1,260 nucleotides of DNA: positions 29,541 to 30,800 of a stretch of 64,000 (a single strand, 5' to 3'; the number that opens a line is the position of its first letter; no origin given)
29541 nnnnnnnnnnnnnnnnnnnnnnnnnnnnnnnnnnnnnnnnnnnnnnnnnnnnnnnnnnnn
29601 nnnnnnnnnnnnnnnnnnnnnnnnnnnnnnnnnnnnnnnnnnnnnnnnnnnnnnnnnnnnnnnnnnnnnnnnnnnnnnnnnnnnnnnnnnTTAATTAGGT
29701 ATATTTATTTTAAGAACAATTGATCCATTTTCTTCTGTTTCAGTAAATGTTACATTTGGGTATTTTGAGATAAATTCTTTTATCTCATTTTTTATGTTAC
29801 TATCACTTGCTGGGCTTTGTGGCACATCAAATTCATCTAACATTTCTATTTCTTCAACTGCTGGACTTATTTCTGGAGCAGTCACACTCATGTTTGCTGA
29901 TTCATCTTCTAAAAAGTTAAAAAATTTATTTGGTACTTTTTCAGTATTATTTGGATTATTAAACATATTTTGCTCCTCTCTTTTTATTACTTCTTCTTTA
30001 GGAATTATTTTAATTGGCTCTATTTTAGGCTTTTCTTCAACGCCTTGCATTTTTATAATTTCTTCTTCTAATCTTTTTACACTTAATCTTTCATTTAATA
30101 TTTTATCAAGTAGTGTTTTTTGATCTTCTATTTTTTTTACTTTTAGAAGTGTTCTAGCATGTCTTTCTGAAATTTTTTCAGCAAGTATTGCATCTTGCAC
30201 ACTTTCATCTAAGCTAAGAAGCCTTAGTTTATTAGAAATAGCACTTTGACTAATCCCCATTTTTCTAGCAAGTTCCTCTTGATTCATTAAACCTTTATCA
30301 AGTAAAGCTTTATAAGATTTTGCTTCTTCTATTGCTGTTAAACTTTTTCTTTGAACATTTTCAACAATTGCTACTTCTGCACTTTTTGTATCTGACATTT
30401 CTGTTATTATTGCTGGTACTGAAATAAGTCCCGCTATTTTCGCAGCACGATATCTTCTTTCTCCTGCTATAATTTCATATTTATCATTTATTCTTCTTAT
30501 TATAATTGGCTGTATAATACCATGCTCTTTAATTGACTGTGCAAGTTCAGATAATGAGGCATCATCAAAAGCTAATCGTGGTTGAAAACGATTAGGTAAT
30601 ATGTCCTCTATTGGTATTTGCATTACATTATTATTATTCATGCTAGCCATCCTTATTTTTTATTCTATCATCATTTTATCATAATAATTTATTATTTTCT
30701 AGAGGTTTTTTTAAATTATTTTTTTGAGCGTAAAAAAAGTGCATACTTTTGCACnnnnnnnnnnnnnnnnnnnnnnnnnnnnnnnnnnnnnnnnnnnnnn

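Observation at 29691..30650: The only ParB-family gene is Noc-like, lacks the N-terminal membrane helix, has a mixed specificity signature and is not followed by soj-spo0J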

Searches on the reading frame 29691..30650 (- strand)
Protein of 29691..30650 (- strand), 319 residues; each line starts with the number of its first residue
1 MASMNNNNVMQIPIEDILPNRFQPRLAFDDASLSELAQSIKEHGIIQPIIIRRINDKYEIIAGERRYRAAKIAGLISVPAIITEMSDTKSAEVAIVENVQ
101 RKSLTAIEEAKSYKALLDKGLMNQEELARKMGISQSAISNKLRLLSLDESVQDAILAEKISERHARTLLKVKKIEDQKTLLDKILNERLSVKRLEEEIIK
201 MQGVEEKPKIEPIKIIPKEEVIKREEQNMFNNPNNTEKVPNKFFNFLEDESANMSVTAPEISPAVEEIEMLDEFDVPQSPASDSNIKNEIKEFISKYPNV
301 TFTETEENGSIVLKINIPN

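Call 5: search_protein_families(library=pfam, proteins=[window:29691-30650:-], max_evalue=0.01)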
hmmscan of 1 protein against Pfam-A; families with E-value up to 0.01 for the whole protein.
window:29691-30650:- (319 aa): 7 families
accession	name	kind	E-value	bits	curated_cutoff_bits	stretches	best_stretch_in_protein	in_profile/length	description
PF02195.25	ParB_N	-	2.1e-35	121.1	26.3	1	8-100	2-95/95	ParB N-terminal domain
PF17762.8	HTH_ParB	-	5.2e-30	104.1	22.6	1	103-201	2-100/102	ParB HTH domain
PF01978.25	TrmB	-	0.00012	22.2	25.6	1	109-149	10-50/68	Sugar-specific transcriptional regulator TrmB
PF01381.28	HTH_3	-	0.00013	22.4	23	1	114-140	2-28/55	Helix-turn-helix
PF01047.28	MarR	-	0.0051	17.1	24.6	0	118-143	14-39/59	MarR family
PF04545.22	Sigma70_r4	-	0.0065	16.4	24.1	0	122-140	21-39/50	Sigma-70, region 4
PF01022.26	HTH_5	-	0.0096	16.2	22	0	116-145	11-39/47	Bacterial regulatory protein, arsR family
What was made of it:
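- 29691..30650 (-): Noc-clade ParB/CTPase gene, 319 aa (the database version starts at Met4 and is 316 aa). Pfam ParB_N and HTH_ParB in call 5.
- On Noc (nucleoid occlusion protein, ParB paralogue of Firmicutes): PF02195 at 121 bits (call 5).
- Checked: It has Pfam ParB_N at aa 8-100 and HTH_ParB at aa 103-201 (call 5).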

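Call 6: search_protein_families(library=ncbifam, proteins=[window:29691-30650:-], max_evalue=0.01)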
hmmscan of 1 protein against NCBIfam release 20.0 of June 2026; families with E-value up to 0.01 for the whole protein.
window:29691-30650:- (319 aa): 10 families
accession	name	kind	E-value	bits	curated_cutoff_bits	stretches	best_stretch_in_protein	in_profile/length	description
TIGR04285.1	nucleoid_noc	exception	2.1e-80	269.8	315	1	8-209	1-202/255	nucleoid occlusion protein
TIGR00180.1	parB_part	domain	2.7e-56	190.3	58.45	1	7-184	3-185/186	ParB/RepB/Spo0J family partition protein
TIGR03734.1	PRTRC_parB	hypoth_equivalog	1.8e-39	135.7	278.6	1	23-201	7-189/555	PRTRC system ParB family protein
TIGR03454.1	partition_RepB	equivalog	1.1e-19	71.1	201.5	1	6-144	61-200/325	plasmid partitioning protein RepB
NF010406.0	PRK13832.1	subfamily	9.2e-13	47.6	640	1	30-179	26-177/578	plasmid partitioning protein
NF010440.0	PRK13866.1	equivalog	2e-07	30.5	522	1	24-121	80-180/336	plasmid partitioning protein RepB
NF033788.1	HTH_metalloreg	subfamily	0.00055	19.7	55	1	115-146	19-50/77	metalloregulator ArsR/SmtB family transcription factor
NF053625.1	SerKinSerKArch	equivalog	0.0006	19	380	1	29-87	31-92/244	ADP-dependent L-serine kinase SerK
NF007271.0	PRK09726.1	equivalog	0.0029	17.6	79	0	113-140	17-44/88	type II toxin-antitoxin system antitoxin HipB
NF010252.0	PRK13698.1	equivalog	0.0061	15.5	274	1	30-185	86-243/323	ParB/RepB/Spo0J family plasmid partition protein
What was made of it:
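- On Noc (nucleoid occlusion protein, ParB paralogue of Firmicutes): The window protein scores 269.8 bits over model positions 1-202 of 255 (call 6).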

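Call 15: find_homologous_proteins(query=window:29691-30650:-, max_evalue=1e-10)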
Query window:29691-30650:- (319 aa): 8000 proteins with E <= 1e-10 among 8000 candidates; the best 120 are listed.
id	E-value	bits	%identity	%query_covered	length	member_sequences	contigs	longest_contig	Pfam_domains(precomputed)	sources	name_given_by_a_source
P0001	4.3e-190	648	100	99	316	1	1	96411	PF17762.9,PF02195.27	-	-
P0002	6.2e-141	487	78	99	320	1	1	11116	PF17762.9,PF02195.27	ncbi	-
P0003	4.5e-107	376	61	99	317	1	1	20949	PF17762.9,PF02195.27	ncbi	-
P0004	1.6e-104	367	63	98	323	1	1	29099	PF17762.9,PF02195.27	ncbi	-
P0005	7.4e-101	355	60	99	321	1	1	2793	PF01381.29,PF17762.9,PF02195.27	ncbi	-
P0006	5.8e-100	352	59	99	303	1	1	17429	PF17762.9,PF02195.27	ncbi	-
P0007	6.4e-99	349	59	98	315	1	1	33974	PF17762.9,PF02195.27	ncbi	-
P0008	1.3e-97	345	56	98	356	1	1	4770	PF17762.9,PF02195.27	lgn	-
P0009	8.5e-97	342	59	99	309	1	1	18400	PF17762.9,PF02195.27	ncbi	-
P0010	3.9e-96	340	62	87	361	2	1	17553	PF17762.9,PF02195.27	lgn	-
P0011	4.6e-96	340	63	85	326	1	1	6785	PF17762.9,PF02195.27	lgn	-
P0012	7.0e-96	339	59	92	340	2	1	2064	PF17762.9,PF02195.27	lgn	-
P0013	8.7e-96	339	57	97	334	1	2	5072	PF17762.9,PF02195.27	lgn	-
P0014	1.9e-95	338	63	85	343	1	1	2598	PF17762.9,PF02195.27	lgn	-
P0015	2.6e-95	337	60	88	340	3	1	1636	PF17762.9,PF02195.27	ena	-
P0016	3.3e-95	337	61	86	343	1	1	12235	PF17762.9,PF02195.27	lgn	-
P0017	3.5e-95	337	55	95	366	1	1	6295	PF17762.9,PF02195.27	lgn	-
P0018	5.7e-95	336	61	87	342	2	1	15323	PF17762.9,PF02195.27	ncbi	-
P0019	1.1e-94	335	58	93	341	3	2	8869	PF17762.9,PF02195.27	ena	-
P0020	1.2e-94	335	58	92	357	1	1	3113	PF17762.9,PF02195.27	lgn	-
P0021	1.5e-94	335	76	62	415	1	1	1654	PF17762.9,PF02195.27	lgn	-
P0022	1.5e-94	335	57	97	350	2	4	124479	PF17762.9,PF02195.27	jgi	jgi:ParB family chromosome partitioning protein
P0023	2.0e-94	334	59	95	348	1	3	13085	PF17762.9,PF02195.27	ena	-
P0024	2.9e-94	334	58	90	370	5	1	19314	PF17762.9,PF02195.27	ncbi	ncbi:MAG: ParB/RepB/Spo0J family partition protein [Bacilli bacterium]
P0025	3.3e-94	333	58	88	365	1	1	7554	PF01381.29,PF17762.9,PF02195.27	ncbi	-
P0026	7.3e-94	332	63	84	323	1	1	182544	PF01381.29,PF17762.9,PF02195.27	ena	-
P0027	1.3e-93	332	57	96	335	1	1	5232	PF17762.9,PF02195.27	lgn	-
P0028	1.4e-93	331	58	86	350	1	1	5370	PF17762.9,PF02195.27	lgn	-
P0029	2.9e-93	330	56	93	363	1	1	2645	PF17762.9,PF02195.27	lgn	-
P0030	3.1e-93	330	65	79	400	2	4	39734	PF17762.9,PF02195.27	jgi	jgi:ParB family chromosome partitioning protein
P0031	3.5e-93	330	59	99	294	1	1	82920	PF17762.9,PF02195.27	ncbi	-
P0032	3.6e-93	330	59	88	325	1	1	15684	PF01381.29,PF17762.9,PF02195.27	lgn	-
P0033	3.7e-93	330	61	87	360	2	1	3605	PF17762.9,PF02195.27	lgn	-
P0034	4.5e-93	330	57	96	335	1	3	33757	PF17762.9,PF02195.27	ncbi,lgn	-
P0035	6.0e-93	329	59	90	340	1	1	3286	PF17762.9,PF02195.27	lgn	-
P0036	6.8e-93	329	58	88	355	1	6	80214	PF17762.9,PF02195.27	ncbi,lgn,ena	-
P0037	1.0e-92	329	54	99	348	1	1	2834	PF17762.9,PF02195.27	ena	-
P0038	1.1e-92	329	61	86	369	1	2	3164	PF17762.9,PF02195.27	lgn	-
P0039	1.3e-92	328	60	86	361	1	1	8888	PF17762.9,PF02195.27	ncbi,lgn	-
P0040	1.4e-92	328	56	98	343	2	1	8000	PF17762.9,PF02195.27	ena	-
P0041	1.5e-92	328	59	97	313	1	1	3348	PF17762.9,PF02195.27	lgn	-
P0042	1.8e-92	328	65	80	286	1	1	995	PF17762.9,PF02195.27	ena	-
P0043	2.0e-92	328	58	88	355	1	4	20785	PF17762.9,PF02195.27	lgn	-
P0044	2.3e-92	327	59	87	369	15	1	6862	PF17762.9,PF02195.27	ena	-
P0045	2.4e-92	327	59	86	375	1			PF17762.9,PF02195.27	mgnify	mgnify:CR=1 FL=1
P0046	2.8e-92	327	61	86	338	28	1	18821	PF17762.9,PF02195.27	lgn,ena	-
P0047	2.9e-92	327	55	99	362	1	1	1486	PF17762.9,PF02195.27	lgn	-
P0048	4.4e-92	327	52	97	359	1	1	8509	PF17762.9,PF02195.27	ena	-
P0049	5.3e-92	326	56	88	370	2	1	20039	PF17762.9,PF02195.27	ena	-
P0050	5.5e-92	326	49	91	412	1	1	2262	PF17762.9,PF02195.27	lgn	-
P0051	6.2e-92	326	57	88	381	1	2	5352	PF17762.9,PF02195.27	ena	-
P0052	6.6e-92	326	56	88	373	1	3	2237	PF17762.9,PF02195.27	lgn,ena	-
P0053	7.4e-92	326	57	88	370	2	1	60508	PF17762.9,PF02195.27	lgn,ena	-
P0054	8.5e-92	326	55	88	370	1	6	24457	PF17762.9,PF02195.27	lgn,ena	-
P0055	9.0e-92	326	56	88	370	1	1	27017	PF17762.9,PF02195.27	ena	-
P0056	9.0e-92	326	55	88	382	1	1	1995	PF17762.9,PF02195.27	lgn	-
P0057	1.1e-91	325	56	88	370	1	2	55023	PF17762.9,PF02195.27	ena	-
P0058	1.1e-91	325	55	87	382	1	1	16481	PF17762.9,PF02195.27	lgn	-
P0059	1.2e-91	325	55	87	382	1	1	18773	PF17762.9,PF02195.27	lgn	-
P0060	1.2e-91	325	60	85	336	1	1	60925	PF17762.9,PF02195.27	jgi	-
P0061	1.3e-91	325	60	85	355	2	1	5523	PF17762.9,PF02195.27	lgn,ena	-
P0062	1.4e-91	325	56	88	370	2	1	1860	PF17762.9,PF02195.27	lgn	-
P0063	1.4e-91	325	57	96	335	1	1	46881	PF17762.9,PF02195.27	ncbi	-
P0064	1.5e-91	325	55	87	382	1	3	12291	PF17762.9,PF02195.27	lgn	-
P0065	1.9e-91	324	55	87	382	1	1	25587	PF17762.9,PF02195.27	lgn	-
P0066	1.9e-91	324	50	99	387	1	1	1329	PF17762.9,PF02195.27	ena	-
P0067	2.3e-91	324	55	87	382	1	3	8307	PF17762.9,PF02195.27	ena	-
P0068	2.3e-91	324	55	87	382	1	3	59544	PF17762.9,PF02195.27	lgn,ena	-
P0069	2.3e-91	324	54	87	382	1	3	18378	PF17762.9,PF02195.27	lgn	-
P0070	2.3e-91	324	55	87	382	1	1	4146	PF17762.9,PF02195.27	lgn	-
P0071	2.3e-91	324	55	87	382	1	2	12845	PF17762.9,PF02195.27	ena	-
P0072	2.4e-91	324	55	87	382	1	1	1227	PF17762.9,PF02195.27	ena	-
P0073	2.4e-91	324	55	87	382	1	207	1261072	PF17762.9,PF02195.27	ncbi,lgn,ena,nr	ncbi:MAG: ParB/RepB/Spo0J family partition protein [Firmicutes bacterium]|nr:ParB/RepB/Spo0J family 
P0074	2.4e-91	324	55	87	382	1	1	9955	PF17762.9,PF02195.27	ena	-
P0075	2.5e-91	324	55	87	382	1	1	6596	PF17762.9,PF02195.27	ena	-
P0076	2.6e-91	324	50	99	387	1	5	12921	PF17762.9,PF02195.27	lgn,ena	-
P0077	2.6e-91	324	54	90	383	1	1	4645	PF17762.9,PF02195.27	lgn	-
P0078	2.7e-91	324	55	87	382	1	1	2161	PF17762.9,PF02195.27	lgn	-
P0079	2.7e-91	324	55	87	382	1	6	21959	PF17762.9,PF02195.27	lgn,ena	-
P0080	2.7e-91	324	55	87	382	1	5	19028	PF17762.9,PF02195.27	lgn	-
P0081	2.8e-91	324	55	87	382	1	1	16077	PF17762.9,PF02195.27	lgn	-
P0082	2.8e-91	324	55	87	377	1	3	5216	PF17762.9,PF02195.27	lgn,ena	-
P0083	2.9e-91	324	55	87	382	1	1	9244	PF17762.9,PF02195.27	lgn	-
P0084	2.9e-91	324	59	92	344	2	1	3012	PF17762.9,PF02195.27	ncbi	-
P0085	2.9e-91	324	55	87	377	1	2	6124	PF17762.9,PF02195.27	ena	-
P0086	2.9e-91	324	54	88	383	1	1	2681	PF17762.9,PF02195.27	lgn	-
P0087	3.1e-91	324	55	87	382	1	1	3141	PF17762.9,PF02195.27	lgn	-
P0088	3.3e-91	324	56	88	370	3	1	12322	PF17762.9,PF02195.27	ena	-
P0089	3.4e-91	324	55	87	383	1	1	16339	PF17762.9,PF02195.27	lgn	-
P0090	3.5e-91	324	55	87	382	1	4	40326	PF17762.9,PF02195.27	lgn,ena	-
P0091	3.5e-91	324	55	87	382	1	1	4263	PF17762.9,PF02195.27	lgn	-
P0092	3.5e-91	324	54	97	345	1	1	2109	PF17762.9,PF02195.27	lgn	-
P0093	3.5e-91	324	55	87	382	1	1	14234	PF17762.9,PF02195.27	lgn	-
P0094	3.5e-91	324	55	87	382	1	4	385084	PF17762.9,PF02195.27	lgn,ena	-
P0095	3.6e-91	324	55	87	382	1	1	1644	PF17762.9,PF02195.27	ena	-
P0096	3.6e-91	324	55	87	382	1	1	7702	PF17762.9,PF02195.27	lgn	-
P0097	3.7e-91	324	59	78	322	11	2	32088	PF17762.9,PF02195.27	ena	-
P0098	3.8e-91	323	54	87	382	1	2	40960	PF17762.9,PF02195.27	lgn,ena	-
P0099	3.8e-91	323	55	87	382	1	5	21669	PF17762.9,PF02195.27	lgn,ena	-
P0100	3.8e-91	323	55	87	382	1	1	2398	PF17762.9,PF02195.27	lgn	-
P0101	3.9e-91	323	55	87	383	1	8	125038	PF17762.9,PF02195.27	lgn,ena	-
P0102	3.9e-91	323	55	87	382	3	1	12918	PF17762.9,PF02195.27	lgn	-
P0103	3.9e-91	323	55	87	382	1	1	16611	PF17762.9,PF02195.27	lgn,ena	-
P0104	4.0e-91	323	55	87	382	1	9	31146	PF17762.9,PF02195.27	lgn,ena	-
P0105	4.0e-91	323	55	87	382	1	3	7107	PF17762.9,PF02195.27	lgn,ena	-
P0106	4.1e-91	323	55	87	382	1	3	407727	PF17762.9,PF02195.27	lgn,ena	-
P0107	4.1e-91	323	55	87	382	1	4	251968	PF17762.9,PF02195.27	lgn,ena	-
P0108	4.1e-91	323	55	88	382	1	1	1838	PF17762.9,PF02195.27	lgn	-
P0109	4.1e-91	323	55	87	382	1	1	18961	PF17762.9,PF02195.27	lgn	-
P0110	4.3e-91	323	55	87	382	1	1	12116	PF17762.9,PF02195.27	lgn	-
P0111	4.3e-91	323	55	87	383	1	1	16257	PF17762.9,PF02195.27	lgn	-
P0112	4.4e-91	323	55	87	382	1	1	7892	PF17762.9,PF02195.27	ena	-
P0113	4.4e-91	323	55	87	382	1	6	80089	PF17762.9,PF02195.27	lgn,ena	-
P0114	4.5e-91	323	55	87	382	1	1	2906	PF17762.9,PF02195.27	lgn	-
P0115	4.6e-91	323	55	87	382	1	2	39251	PF17762.9,PF02195.27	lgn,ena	-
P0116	4.6e-91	323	51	99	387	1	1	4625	PF17762.9,PF02195.27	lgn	-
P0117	4.6e-91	323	59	87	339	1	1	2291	PF17762.9,PF02195.27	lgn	-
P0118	4.7e-91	323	55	87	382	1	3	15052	PF17762.9,PF02195.27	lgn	-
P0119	4.7e-91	323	54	87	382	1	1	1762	PF17762.9,PF02195.27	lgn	-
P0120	4.8e-91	323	50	99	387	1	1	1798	PF17762.9,PF02195.27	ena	-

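Call 16: find_encoding_contigs(protein=window:29691-30650:-, flank=10000, max_places=6)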
Protein window:29691-30650:- (319 aa): no gene with exactly this product is on record in the collection.

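Call 17: find_encoding_contigs(protein=P0001, flank=10000, max_places=3)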
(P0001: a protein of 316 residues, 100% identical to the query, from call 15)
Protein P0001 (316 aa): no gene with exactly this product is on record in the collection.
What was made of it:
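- Tried and rejected: Nothing is on record (calls 16, 17), so the other 32 kb of the 96 kb contig and the rest of the genome could not be read.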

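Call 18: find_encoding_contigs(protein=P0073, flank=10000, max_places=3)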
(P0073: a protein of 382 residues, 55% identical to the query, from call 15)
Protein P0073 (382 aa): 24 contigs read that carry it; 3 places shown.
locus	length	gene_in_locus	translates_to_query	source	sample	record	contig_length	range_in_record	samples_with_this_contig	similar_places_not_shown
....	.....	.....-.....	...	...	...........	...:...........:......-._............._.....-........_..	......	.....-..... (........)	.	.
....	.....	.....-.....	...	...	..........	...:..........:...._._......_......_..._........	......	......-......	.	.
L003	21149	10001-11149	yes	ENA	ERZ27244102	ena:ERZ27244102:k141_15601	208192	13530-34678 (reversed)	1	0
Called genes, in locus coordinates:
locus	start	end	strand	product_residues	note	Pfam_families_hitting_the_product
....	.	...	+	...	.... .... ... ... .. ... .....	-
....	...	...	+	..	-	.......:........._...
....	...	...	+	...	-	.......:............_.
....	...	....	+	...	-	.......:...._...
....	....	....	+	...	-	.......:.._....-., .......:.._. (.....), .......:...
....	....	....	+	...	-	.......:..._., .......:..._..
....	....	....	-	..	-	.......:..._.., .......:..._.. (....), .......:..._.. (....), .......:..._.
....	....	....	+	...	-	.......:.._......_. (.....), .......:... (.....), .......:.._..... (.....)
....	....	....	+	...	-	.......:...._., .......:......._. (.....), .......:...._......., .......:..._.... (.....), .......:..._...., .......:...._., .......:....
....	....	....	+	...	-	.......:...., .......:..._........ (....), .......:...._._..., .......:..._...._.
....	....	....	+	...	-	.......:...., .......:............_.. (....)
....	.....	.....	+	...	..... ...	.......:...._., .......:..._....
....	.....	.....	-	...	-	-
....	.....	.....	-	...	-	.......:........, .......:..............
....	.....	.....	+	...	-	-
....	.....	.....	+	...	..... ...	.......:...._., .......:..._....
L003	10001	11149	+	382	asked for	PF02195:ParB_N, PF17762:HTH_ParB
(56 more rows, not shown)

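Call 27: list_cluster_members(proteins=[P0002, P0003, P0004, P0006, P0007, P0022, P0024, P0031, P0073, P0036])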
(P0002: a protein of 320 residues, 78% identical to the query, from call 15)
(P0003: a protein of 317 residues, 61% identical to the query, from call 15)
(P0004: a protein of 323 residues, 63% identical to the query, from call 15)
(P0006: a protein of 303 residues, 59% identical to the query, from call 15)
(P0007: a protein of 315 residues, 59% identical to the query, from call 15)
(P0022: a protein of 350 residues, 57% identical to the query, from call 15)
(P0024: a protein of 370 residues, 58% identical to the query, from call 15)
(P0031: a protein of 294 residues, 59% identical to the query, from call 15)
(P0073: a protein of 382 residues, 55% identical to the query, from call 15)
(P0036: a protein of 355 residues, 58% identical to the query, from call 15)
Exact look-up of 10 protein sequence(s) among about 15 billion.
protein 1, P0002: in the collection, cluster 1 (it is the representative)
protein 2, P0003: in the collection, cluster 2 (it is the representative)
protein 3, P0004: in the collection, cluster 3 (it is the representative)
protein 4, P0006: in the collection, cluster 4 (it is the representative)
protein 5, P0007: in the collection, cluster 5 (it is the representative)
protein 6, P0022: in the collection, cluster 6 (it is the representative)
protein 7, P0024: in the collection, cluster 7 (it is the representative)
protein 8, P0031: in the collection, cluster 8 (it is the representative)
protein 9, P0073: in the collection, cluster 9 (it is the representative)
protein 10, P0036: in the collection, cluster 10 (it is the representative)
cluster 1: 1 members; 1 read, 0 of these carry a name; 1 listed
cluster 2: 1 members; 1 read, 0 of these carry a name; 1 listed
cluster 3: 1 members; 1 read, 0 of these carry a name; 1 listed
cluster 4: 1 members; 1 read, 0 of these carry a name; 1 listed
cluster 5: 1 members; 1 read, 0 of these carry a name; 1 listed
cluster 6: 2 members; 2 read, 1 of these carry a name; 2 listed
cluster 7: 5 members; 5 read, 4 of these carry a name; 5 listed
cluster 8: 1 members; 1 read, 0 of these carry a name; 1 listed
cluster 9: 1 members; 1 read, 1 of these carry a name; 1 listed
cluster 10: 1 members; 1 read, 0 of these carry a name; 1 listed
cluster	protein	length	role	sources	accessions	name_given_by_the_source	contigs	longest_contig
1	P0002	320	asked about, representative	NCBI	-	-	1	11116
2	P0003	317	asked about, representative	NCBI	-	-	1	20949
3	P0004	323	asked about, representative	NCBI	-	-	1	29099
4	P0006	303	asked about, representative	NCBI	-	-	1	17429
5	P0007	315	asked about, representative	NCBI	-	-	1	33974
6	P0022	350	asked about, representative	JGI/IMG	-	ParB family chromosome partitioning protein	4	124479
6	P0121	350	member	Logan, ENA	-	-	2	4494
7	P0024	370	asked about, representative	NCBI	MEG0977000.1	MAG: ParB/RepB/Spo0J family partition protein [Bacilli bacterium]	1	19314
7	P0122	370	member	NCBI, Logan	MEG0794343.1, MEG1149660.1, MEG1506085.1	MAG: ParB/RepB/Spo0J family partition protein [Bacilli bacterium]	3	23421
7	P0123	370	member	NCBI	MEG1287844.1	MAG: ParB/RepB/Spo0J family partition protein [Bacilli bacterium]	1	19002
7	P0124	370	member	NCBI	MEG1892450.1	MAG: ParB/RepB/Spo0J family partition protein [Bacilli bacterium]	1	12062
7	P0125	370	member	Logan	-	-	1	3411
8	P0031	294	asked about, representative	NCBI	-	-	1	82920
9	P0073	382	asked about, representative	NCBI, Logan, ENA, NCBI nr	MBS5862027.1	MAG: ParB/RepB/Spo0J family partition protein [Firmicutes bacterium] | ParB/RepB/Spo0J family partition protein [Bacillota bacterium]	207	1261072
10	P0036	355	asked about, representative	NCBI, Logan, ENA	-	-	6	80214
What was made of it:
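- Public annotation calls its relatives 'ParB/RepB/Spo0J family partition protein' (calls 15, 27).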
